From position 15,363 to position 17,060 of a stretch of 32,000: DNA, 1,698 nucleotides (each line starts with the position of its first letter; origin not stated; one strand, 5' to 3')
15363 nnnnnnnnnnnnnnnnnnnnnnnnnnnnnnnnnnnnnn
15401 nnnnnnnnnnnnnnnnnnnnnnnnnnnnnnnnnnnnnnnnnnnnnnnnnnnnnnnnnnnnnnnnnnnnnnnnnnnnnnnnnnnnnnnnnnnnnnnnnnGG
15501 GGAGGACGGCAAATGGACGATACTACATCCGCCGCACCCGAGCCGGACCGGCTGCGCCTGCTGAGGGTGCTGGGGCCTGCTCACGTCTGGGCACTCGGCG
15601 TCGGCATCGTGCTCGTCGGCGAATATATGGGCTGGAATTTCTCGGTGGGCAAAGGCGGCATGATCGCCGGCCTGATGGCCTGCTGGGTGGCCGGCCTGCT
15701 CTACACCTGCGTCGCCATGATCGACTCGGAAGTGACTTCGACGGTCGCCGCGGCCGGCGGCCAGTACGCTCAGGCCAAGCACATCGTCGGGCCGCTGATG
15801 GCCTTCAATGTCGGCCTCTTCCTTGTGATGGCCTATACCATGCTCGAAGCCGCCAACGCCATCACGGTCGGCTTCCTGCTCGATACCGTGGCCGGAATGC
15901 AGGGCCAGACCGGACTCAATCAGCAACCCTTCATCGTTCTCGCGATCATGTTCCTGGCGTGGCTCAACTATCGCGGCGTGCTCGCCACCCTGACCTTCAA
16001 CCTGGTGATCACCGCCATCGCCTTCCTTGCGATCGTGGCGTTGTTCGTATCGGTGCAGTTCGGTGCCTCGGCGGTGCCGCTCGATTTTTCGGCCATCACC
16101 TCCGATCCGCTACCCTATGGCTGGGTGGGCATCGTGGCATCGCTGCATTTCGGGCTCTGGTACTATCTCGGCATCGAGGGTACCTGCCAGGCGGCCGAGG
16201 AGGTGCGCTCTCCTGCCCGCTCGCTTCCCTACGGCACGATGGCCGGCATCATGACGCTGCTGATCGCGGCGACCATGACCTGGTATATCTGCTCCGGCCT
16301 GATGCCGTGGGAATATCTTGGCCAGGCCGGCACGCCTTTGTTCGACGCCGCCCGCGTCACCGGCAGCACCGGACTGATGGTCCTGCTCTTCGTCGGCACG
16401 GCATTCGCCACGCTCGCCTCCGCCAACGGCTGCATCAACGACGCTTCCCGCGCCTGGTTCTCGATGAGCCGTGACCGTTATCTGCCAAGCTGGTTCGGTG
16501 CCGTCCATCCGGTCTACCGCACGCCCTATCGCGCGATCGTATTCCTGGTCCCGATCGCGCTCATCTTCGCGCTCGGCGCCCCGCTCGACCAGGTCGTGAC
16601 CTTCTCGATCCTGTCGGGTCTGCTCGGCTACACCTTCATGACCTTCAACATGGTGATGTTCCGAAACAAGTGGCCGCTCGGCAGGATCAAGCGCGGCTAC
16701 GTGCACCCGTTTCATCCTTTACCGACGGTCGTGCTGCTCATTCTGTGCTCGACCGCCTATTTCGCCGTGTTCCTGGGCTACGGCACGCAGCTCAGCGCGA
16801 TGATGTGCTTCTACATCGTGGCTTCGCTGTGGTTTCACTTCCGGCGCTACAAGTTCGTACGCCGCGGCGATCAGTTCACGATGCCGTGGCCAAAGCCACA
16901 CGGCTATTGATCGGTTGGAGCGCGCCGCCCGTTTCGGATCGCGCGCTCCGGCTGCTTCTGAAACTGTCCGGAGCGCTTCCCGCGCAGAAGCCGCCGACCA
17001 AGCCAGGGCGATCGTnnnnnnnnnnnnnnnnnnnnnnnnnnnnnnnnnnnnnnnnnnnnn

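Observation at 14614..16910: Four-gene membrane module: three tiny membrane proteins translationally coupled to an ethanolamine-permease-like APC transporter (candidate undescribed methylamine uptake system)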

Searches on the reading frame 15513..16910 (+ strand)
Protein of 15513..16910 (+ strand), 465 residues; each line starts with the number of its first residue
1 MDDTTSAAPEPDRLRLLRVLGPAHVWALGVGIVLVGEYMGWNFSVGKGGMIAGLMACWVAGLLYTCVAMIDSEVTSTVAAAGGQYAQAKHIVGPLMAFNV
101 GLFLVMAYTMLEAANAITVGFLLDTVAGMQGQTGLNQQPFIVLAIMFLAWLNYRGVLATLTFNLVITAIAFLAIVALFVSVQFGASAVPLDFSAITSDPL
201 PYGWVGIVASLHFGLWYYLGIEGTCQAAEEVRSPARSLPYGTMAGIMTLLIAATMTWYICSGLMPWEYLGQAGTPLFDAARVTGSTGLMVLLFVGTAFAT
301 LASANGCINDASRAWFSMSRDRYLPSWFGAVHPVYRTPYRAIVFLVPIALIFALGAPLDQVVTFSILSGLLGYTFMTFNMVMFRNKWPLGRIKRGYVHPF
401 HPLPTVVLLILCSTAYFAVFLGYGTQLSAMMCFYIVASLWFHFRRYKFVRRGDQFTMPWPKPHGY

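Call 3: search_protein_families(library=pfam, proteins=[window:15513-16910:+], max_evalue=1)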
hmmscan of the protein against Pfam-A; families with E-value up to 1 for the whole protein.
window:15513-16910:+ (465 aa): 2 families
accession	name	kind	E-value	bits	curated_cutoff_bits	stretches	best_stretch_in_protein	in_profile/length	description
PF13520.12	AA_permease_2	-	7.6e-25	88.1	27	1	29-431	16-362/427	Amino acid permease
PF00324.27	AA_permease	-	1.2e-24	87.3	24.6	1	32-427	10-428/470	Amino acid permease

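Call 4: search_protein_families(library=ncbifam, proteins=[window:15513-16910:+], max_evalue=1)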
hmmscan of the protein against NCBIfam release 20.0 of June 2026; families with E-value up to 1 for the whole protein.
window:15513-16910:+ (465 aa): 16 families
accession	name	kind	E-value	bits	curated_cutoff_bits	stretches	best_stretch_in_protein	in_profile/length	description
TIGR00908.1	2A0305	equivalog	1.7e-53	182.1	381.75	1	18-442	7-427/442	ethanolamine permease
TIGR00909.1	2A0306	subfamily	2.4e-35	122.3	556.8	1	36-441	22-427/429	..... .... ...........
NF053761.1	BrChAATpBcaP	equivalog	3.6e-29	102.1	690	1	15-445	19-453/460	branched-chain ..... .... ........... BcaP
NF008466.1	PRK11357.1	equivalog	4.6e-13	48.9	800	1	17-408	7-393/446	fructoselysine/psicoselysine transporter FrlA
TIGR00906.1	2A0303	subfamily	2.6e-12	46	681.7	1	52-386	66-429/602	cationic amino acid transport permease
TIGR00911.1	2A0308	subfamily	8e-12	44.4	701.8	1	55-389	85-416/505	L-type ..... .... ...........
NF007929.0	PRK10644.1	equivalog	4.2e-08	32.3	574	1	65-354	54-339/445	arginine/agmatine antiporter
NF007876.0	PRK10580.1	equivalog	0.00041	19.3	736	1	55-354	46-346/457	proline-specific permease ProY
NF047867.1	AA_transp_ThrP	exception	0.00079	18.5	850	1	25-431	17-433/461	bifunctional threonine/serine APC transporter ThrP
TIGR04298.1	his_histam_anti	equivalog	0.00093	18.5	750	1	57-416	37-402/429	histidine-histamine antiporter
NF008016.0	PRK10746.1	equivalog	0.0019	17.3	799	1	25-390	17-392/461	amino acid permease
NF008272.0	PRK11049.1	equivalog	0.0049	15.9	732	1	165-443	168-452/470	D-serine/D-alanine/glycine transporter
NF007754.0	PRK10435.1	equivalog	0.061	12.3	585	1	66-331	52-313/443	cadaverine/lysine antiporter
NF007938.0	PRK10655.1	equivalog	0.084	12.1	409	1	95-356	82-339/438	putrescine-ornithine antiporter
NF008484.0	PRK11387.1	equivalog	0.14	11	716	1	23-422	19-431/471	S-methylmethionine permease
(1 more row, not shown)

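Call 38: search_solved_structures(query=window:15513-16910:+, max_evalue=0.001)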
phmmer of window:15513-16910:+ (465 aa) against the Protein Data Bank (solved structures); distinct sequences matched with E-value up to 0.001: 24.
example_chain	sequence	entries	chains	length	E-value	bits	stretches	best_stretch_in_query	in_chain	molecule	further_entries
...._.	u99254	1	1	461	2.1e-15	60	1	17-426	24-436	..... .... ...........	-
5oqt_A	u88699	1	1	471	4.1e-15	59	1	17-428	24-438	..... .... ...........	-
9sqh_A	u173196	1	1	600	1.9e-13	53.5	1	18-382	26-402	Cationic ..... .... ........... 4, vacuolar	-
9hjk_A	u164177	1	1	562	6.4e-13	51.8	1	20-382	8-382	Cationic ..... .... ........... 4, vacuolar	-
6jmq_A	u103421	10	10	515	3.1e-10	42.9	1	49-422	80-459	Large neutral amino acids transporter small subunit 1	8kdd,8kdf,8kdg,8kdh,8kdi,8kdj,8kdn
6irs_B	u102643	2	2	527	3.4e-10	42.8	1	52-421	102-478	Large neutral amino acids transporter small subunit 1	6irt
7dsk_B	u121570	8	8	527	3.6e-10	42.7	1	49-421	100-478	Large neutral amino acids transporter small subunit 1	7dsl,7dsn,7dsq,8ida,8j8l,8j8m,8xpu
8x0w_B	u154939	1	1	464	5.6e-10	42.1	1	52-422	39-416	Large neutral amino acids transporter small subunit 1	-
7ccs_B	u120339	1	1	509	1.3e-09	40.9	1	45-419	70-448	Consensus mutated Anionic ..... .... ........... Light Chain, Xc- System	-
7p9u_B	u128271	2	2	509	1.4e-07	34.2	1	45-435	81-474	Cystine/glutamate transporter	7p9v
6yup_D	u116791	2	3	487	1.4e-07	34.1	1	9-448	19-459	b(0,+)-type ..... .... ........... 1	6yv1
7epz_B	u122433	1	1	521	1.6e-07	34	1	45-435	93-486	Cystine/glutamate transporter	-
6li9_B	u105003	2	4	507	1.6e-07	33.9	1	9-448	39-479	b(0,+)-type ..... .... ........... 1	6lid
7nf6_B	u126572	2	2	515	3.9e-07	32.7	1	48-448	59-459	B(0,+)-type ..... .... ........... 1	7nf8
3ncy_A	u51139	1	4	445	1.8e-06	30.5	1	51-416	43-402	AdiC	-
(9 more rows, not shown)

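Call 39: search_dna_similar(query=window:15513-16910:+, collection=plasmids, mode=protein, max_evalue=1e-30, rows=best, max_rows=60)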
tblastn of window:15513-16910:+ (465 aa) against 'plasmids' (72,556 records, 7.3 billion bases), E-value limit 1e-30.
Records with a match: 38; places in all: 38; records where one place covers at least 80% of the query: 38.
Best place of each record, by identity: >=99% 1; 95-99% 4; 90-95% 10; 80-90% 2; 60-80% 5; <60% 16.
By first word of the organism name: Aminobacter 9; Sinorhizobium 6; Azospirillum 4; Thioclava 4; Paracoccus 3; Paraburkholderia 3; Pararhizobium 2; Vibrio 2; Rhizobium 1; Pseudohalocynthiibacter 1; and 3 more.
By predicted mobility (MOB-suite, as given by PLSDB): non-mobilizable 35; mobilizable 2; conjugative 1.
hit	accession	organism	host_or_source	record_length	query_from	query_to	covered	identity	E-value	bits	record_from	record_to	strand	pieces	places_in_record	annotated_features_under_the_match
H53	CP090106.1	Sinorhizobium meliloti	Medicago,Cell culture,Plant nodule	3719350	1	465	100%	99.8%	0e+0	939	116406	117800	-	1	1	APC family permease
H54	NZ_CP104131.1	Sinorhizobium sp. K101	Phaseolus vulgaris,cell ...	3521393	1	465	100%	98.7%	0e+0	929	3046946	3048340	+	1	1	none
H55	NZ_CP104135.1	Sinorhizobium sp. C101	Phaseolus vulgaris,cell ...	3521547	1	465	100%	98.7%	0e+0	929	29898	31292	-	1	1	none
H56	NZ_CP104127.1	Sinorhizobium sp. M103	Phaseolus vulgaris,cell ...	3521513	1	465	100%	98.7%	0e+0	929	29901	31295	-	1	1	none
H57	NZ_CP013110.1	Sinorhizobium americanum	Vachellia farnesiana,cell culture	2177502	1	465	100%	95.5%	0e+0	905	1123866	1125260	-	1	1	record has no annotation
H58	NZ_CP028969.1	Aminobacter sp. MSH1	Soil,Dichlobenil-treated soil sampled ...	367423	1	465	100%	93.8%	0e+0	872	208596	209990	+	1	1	amino acid permease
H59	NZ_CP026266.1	Aminobacter sp. MSH1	bacterial isolate,soil from courtyard ...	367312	1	465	100%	93.8%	0e+0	872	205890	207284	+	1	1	amino acid permease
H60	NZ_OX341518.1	Aminobacter niigataensis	-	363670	1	465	100%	93.8%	0e+0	872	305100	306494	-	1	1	amino acid permease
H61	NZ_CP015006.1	Aminobacter aminovorans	cell culture,soil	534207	1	465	100%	93.5%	0e+0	875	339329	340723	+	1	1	amino acid permease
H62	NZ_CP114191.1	Aminobacter sp. NyZ550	-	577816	1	465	100%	93.5%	0e+0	875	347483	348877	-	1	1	amino acid permease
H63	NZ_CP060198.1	Aminobacter sp. MDW-2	cell culture,soil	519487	1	465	100%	93.5%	0e+0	875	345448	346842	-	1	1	amino acid permease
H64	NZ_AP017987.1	Aminobacter sp. SS-2016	Lotus japoicus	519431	1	465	100%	93.5%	0e+0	875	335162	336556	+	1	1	amino acid permease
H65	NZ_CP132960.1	Aminobacter niigataensis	cell culture,sediment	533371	1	465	100%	93.5%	0e+0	875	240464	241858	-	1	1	amino acid permease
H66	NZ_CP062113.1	Aminobacter sp. SR38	bacterial pure culture,soil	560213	1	465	100%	93.3%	0e+0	874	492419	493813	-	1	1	amino acid permease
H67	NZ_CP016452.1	Sinorhizobium sp. RAC02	Microbial isolate,Algal phycosphere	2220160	1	465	100%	90.1%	0e+0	842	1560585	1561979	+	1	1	none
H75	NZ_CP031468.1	Paraburkholderia caffeinilytica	mix culture,tea plantation soil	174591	10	451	95%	30.2%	1e-42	169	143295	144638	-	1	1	eat: ethanolamine permease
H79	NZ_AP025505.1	Vibrio pelagius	-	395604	28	457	92%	28.2%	6e-36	149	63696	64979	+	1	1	eat: ethanolamine permease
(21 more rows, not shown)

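Call 58: search_solved_structures(query=window:15513-16910:+, max_evalue=1e-12, show_alignments=1)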
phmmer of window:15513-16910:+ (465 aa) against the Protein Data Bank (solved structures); distinct sequences matched with E-value up to 1e-12: 4.
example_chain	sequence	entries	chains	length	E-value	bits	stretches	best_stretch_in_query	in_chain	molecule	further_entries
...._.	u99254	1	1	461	2.1e-15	60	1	17-426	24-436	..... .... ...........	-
5oqt_A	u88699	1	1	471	4.1e-15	59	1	17-428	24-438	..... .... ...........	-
9sqh_A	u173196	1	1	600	1.9e-13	53.5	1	18-382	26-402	Cationic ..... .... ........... 4, vacuolar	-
9hjk_A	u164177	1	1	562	6.4e-13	51.8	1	20-382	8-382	Cationic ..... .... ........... 4, vacuolar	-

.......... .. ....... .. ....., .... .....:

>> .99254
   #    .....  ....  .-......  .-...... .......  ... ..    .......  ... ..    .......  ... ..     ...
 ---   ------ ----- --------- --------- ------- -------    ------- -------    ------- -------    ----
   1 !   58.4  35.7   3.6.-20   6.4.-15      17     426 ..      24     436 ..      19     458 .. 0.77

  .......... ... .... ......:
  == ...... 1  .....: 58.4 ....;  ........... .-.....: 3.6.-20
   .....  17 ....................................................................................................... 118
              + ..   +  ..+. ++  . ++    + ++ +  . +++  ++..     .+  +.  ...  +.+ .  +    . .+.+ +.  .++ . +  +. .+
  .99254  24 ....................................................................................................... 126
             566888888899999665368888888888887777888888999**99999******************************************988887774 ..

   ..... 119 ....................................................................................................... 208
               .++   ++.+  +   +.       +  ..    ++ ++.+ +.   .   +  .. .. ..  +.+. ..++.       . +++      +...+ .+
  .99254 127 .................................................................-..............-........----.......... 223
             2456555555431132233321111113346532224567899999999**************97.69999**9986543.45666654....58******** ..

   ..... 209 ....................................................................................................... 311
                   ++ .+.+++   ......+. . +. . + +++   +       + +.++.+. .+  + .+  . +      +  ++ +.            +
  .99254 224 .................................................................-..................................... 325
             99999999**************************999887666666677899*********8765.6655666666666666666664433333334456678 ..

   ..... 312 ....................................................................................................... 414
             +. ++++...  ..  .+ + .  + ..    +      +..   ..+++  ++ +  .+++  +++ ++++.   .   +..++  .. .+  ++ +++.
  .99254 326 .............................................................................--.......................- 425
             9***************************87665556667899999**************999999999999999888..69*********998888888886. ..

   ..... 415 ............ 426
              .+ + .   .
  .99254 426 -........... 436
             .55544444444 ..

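Call 59: get_annotated_region(hit=H75, flank=3000)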
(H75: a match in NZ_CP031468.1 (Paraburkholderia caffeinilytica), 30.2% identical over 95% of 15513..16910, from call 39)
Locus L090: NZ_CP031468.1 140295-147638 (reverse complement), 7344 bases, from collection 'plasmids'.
description: Paraburkholderia caffeinilytica strain CF1 plasmid p1, complete sequence
organism: Paraburkholderia caffeinilytica (NCBI taxid 1761016)
taxonomy: Bacteria; Pseudomonadota; Betaproteobacteria; Burkholderiales; Burkholderiaceae; Paraburkholderia; Paraburkholderia caffeinilytica
host: -; source: mix culture,tea plantation soil; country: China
typing (MOB-suite, as given by PLSDB): non-mobilizable; replicon rep_cluster_186; mating-pair formation MPF_T
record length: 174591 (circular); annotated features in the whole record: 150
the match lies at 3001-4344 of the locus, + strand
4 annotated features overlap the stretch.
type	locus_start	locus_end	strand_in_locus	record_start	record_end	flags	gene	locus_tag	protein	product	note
CDS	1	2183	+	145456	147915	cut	-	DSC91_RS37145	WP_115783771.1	NACHT domain-containing protein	-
CDS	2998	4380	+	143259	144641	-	eat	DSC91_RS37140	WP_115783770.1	ethanolamine permease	GO:0006865 - amino acid transport [Evidence IEA]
CDS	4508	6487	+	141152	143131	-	-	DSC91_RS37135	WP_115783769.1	primary-amine oxidase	-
CDS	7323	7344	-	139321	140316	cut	-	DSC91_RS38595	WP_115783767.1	helix-turn-helix domain-containing protein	GO:0006355 - regulation of DNA-templated transcription [Evidence IEA]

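Call 60: get_annotated_region(hit=H79, flank=3000)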
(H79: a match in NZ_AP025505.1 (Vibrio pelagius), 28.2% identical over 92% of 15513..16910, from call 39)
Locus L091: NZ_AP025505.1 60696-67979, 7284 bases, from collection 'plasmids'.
description: Vibrio pelagius strain ATCC 25916 plasmid pATCC25916, complete sequence
organism: Vibrio pelagius (NCBI taxid 28169)
taxonomy: Bacteria; Pseudomonadota; Gammaproteobacteria; Vibrionales; Vibrionaceae; Vibrio; Vibrio pelagius
host: -; source: -; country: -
typing (MOB-suite, as given by PLSDB): non-mobilizable
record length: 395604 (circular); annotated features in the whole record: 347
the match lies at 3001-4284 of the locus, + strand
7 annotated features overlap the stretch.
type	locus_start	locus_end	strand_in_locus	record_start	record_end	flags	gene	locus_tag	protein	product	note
CDS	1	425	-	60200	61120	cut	-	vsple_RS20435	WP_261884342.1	helix-turn-helix domain-containing protein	GO:0006355 - regulation of DNA-templated transcription [Evidence IEA]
CDS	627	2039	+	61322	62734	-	-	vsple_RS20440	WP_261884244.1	ethanolamine ammonia-lyase subunit EutB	-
CDS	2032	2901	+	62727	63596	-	eutC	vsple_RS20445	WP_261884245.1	ethanolamine ammonia-lyase subunit EutC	GO:0006520 - amino acid metabolic process [Evidence IEA]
CDS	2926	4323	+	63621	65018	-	eat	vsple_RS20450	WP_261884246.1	ethanolamine permease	GO:0006865 - amino acid transport [Evidence IEA]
CDS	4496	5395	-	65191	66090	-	-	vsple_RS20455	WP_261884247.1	LysR family transcriptional regulator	GO:0006355 - regulation of DNA-templated transcription [Evidence IEA]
CDS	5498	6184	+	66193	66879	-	-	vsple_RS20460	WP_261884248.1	glutathione S-transferase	-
CDS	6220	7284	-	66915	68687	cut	-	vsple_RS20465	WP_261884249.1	solute:sodium symporter family transporter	GO:0055085 - transmembrane transport [Evidence IEA]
